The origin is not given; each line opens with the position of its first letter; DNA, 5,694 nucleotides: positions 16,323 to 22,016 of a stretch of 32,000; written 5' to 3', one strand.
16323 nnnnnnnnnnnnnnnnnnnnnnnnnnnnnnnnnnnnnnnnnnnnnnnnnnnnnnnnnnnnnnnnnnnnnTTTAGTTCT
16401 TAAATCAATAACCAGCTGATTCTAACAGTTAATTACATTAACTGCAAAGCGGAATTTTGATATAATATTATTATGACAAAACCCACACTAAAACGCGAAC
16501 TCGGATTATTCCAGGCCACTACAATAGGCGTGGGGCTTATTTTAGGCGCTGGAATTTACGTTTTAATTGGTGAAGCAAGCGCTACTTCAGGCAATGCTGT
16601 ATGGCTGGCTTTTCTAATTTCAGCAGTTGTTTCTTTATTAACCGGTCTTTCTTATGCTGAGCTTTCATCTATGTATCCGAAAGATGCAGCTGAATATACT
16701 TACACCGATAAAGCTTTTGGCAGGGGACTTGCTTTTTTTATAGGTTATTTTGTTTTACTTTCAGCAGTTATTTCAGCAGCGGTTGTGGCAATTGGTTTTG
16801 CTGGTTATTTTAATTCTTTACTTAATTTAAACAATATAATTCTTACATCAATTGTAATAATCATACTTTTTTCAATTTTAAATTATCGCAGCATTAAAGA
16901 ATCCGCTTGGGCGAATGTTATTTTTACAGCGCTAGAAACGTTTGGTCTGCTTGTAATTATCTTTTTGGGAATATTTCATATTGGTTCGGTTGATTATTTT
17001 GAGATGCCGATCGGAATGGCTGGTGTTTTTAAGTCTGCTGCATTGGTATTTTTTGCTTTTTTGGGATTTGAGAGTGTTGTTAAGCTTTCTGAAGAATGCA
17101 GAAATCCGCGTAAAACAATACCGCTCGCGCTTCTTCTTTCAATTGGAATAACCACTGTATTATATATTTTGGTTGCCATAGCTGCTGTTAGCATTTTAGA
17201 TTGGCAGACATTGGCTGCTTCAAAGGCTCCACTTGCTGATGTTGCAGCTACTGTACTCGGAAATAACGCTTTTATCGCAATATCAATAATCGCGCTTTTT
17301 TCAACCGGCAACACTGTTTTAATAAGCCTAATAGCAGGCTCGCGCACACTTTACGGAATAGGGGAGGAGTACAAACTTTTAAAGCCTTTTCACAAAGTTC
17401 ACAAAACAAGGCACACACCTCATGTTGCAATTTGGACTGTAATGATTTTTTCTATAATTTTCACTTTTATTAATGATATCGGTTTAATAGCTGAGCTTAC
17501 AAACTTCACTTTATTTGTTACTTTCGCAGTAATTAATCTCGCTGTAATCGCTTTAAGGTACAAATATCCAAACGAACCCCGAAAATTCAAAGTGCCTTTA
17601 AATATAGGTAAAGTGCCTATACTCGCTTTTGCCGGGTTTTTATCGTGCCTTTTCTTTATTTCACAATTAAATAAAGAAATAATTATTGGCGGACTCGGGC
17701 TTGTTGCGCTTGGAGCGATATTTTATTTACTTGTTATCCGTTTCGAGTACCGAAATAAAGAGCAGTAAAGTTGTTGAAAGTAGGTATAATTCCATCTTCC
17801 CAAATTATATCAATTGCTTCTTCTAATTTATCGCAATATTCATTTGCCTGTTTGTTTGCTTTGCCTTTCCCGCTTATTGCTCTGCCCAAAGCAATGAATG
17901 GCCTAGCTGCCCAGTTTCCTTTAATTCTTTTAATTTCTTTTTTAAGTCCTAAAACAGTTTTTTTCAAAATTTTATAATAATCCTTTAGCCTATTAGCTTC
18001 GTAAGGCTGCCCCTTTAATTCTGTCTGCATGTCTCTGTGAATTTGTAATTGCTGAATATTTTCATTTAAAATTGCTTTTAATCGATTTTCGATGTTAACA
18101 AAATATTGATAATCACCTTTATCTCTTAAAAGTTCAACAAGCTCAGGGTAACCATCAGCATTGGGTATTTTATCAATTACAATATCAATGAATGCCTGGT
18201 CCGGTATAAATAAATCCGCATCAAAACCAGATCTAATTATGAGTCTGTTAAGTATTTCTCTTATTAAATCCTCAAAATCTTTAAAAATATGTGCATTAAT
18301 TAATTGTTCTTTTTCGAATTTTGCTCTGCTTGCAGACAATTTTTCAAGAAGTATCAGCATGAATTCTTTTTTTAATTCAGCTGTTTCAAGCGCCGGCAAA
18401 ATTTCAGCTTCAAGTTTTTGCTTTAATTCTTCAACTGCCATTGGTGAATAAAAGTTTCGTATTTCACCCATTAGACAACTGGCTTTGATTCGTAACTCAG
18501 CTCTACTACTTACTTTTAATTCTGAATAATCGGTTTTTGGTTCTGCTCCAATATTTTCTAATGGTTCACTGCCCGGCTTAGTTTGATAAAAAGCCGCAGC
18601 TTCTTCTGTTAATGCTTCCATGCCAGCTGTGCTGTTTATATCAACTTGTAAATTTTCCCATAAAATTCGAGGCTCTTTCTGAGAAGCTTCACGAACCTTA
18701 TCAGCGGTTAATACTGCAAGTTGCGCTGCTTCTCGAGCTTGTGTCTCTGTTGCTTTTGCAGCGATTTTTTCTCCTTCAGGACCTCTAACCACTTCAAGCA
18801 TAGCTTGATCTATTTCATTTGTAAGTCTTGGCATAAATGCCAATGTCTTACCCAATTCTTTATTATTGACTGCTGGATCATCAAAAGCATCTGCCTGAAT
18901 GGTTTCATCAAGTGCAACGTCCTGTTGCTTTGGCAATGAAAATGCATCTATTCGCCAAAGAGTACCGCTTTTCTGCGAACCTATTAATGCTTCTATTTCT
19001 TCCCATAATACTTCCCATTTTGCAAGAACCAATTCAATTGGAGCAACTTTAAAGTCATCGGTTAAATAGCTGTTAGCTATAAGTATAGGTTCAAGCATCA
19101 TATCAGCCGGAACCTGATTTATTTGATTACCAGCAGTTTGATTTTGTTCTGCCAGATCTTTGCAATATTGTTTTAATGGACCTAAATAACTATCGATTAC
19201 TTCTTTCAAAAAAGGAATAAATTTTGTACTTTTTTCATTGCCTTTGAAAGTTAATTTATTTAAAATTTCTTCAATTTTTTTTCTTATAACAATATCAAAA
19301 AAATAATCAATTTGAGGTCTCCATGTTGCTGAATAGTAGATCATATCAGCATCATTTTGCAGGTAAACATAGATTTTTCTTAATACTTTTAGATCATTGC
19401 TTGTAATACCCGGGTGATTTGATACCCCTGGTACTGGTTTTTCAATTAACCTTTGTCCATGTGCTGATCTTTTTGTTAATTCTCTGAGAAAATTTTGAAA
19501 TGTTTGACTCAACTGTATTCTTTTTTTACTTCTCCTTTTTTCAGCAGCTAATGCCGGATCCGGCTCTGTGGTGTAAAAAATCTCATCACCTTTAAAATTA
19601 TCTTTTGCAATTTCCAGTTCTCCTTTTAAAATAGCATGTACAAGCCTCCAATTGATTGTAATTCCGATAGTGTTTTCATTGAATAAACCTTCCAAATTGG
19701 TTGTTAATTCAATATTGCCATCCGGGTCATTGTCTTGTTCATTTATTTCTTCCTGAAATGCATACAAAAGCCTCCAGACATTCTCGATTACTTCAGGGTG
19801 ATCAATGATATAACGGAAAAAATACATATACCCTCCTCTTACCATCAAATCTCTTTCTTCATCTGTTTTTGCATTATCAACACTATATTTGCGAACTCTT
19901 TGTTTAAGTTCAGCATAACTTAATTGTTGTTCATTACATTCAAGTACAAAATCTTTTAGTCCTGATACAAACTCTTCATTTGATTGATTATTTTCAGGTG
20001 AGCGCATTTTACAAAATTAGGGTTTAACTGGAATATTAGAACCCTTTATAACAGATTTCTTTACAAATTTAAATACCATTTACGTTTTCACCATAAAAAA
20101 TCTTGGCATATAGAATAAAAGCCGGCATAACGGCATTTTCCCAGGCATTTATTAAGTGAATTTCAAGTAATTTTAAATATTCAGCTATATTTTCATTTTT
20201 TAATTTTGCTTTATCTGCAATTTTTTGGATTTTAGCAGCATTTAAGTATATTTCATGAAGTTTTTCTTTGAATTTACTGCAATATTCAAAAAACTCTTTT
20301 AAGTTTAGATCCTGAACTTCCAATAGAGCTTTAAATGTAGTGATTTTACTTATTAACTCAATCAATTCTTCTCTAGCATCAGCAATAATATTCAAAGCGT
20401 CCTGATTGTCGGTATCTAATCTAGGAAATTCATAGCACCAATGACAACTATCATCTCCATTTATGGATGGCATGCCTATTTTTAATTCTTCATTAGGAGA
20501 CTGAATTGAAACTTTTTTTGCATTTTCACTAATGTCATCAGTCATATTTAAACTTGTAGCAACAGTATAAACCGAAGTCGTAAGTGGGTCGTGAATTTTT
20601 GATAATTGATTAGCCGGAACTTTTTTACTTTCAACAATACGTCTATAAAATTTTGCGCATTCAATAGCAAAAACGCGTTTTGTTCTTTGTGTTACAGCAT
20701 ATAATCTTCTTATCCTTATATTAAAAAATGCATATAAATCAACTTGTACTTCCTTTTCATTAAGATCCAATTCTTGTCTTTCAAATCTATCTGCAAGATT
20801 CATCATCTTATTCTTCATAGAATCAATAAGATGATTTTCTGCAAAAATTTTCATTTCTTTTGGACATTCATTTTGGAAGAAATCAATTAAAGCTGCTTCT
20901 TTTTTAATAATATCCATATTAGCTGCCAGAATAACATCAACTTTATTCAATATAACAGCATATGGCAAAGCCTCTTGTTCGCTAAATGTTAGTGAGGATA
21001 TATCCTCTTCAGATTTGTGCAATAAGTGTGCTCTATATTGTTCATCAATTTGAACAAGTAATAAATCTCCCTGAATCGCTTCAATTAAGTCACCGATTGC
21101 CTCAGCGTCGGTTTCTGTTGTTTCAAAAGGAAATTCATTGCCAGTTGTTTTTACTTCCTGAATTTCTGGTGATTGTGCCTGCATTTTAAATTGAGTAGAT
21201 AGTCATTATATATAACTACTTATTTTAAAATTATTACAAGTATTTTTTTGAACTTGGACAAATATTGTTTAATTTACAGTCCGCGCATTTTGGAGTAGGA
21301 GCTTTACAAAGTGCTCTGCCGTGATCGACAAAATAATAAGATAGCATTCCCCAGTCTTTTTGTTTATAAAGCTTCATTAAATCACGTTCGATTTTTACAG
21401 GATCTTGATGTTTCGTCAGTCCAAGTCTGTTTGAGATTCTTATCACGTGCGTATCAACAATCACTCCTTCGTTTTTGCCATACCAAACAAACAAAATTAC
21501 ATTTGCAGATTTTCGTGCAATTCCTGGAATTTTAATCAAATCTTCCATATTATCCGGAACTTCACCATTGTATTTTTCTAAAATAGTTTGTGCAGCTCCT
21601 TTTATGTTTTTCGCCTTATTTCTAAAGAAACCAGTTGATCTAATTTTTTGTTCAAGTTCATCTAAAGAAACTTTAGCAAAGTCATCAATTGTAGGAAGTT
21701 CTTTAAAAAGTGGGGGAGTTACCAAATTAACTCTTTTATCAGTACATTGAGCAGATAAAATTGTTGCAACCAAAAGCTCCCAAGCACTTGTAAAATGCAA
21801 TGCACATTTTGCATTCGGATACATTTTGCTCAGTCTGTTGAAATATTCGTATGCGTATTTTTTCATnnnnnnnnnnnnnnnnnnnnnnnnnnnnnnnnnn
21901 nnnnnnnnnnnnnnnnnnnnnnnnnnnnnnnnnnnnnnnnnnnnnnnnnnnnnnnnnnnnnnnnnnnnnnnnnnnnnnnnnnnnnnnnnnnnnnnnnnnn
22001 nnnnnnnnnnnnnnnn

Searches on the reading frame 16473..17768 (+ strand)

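Call 9: search_protein_families(library=pfam, proteins=[window:16473-17768:+], max_evalue=0.001)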
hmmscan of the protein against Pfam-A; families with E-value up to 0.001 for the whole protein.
window:16473-17768:+ (431 aa): 3 families
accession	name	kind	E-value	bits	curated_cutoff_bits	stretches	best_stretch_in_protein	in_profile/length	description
PF13520.12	AA_permease_2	-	4.8e-52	177.8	27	1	10-398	1-403/427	Amino acid permease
PF00324.27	AA_permease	-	4.8e-37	128.2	24.6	1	16-396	3-417/470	Amino acid permease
PF03845.19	Spore_permease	-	1.8e-10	40.7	23.4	1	12-257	4-249/321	Spore germination protein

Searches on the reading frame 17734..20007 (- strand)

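Call 9: search_protein_families(library=pfam, proteins=[window:17734-20007:-], max_evalue=0.001)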
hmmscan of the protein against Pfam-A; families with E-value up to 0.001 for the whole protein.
window:17734-20007:- (757 aa): 0 families

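Call 37: search_protein_families(library=pfam, proteins=[window:17734-20004:-], max_evalue=1)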
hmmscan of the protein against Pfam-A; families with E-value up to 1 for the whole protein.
window:17734-20004:- (756 aa): 3 families
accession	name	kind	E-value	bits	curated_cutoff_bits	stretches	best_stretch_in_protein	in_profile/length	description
PF11527.13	ARL2_Bind_BART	-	0.11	13.1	23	1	564-636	37-104/116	The ARF-like 2 binding protein BART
PF08440.15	Poty_PP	-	0.11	12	23.4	1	207-273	65-130/277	Potyviridae polyprotein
PF02671.26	PAH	-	0.15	12.2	21.3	0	60-83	12-34/45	Paired amphipathic helix repeat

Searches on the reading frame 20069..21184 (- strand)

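Call 10: search_protein_families(library=pfam, proteins=[window:20069-21184:-], max_evalue=0.001)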
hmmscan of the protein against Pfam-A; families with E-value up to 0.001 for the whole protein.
window:20069-21184:- (371 aa): 0 families

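Call 37: search_protein_families(library=pfam, proteins=[window:20069-21181:-], max_evalue=1)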
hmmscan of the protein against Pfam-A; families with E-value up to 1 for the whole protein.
window:20069-21181:- (370 aa): 2 families
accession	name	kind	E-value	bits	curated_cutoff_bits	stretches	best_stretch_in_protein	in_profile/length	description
PF12896.12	ANAPC4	-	0.062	13.2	23.1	0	263-318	7-62/203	Anaphase-promoting complex, cyclosome, subunit 4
PF19394.4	DUF5969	-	0.14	13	25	0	35-87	4-56/93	Family of unknown function (DUF5969)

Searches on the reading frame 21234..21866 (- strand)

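Call 10: search_protein_families(library=pfam, proteins=[window:21234-21866:-], max_evalue=0.001)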
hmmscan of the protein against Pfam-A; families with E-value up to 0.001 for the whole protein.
window:21234-21866:- (210 aa): 2 families
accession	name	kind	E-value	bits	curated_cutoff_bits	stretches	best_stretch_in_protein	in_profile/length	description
PF00730.31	HhH-GPD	-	9.7e-27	93.9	26.2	1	33-168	1-107/108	HhH-GPD superfamily base excision DNA repair protein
PF00633.29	HHH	-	6.7e-06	26.1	24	1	98-125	1-28/30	Helix-hairpin-helix motif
